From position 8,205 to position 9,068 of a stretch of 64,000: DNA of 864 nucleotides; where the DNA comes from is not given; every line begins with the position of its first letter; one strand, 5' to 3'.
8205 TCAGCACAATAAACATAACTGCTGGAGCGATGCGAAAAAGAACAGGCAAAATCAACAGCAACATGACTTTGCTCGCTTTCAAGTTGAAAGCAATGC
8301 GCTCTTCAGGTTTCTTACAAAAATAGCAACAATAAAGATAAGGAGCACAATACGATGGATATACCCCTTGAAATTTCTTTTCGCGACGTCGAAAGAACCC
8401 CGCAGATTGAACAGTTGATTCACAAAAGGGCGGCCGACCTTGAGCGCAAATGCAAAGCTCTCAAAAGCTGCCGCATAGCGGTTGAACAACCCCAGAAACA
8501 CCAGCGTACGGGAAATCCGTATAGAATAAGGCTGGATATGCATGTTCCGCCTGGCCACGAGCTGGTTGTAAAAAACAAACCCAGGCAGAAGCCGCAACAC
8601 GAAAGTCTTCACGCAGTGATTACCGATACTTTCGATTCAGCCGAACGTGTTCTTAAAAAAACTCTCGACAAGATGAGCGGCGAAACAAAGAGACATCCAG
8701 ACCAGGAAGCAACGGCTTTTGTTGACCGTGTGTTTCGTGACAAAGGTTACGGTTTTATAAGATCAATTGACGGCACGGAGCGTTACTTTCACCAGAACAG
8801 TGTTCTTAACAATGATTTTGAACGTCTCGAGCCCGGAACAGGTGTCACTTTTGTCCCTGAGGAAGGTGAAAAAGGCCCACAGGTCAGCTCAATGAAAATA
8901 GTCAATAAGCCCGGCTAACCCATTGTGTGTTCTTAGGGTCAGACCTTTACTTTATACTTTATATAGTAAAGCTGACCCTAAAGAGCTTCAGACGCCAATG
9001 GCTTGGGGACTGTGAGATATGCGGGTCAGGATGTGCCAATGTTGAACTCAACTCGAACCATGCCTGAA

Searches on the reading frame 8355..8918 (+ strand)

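Call 33: search_protein_families(library=pfam, proteins=[window:8355-8918:+])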
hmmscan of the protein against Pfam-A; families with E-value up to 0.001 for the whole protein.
window:8355-8918:+ (187 aa): 2 families
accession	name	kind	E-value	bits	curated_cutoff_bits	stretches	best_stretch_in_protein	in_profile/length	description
PF02482.25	Ribosomal_S30AE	-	3.6e-10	40.9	23.7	1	6-107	2-87/88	Sigma 54 modulation protein / S30EA ribosomal protein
PF00313.28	CSD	-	2.3e-09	37.4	27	1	123-176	5-59/66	'Cold-shock' DNA-binding domain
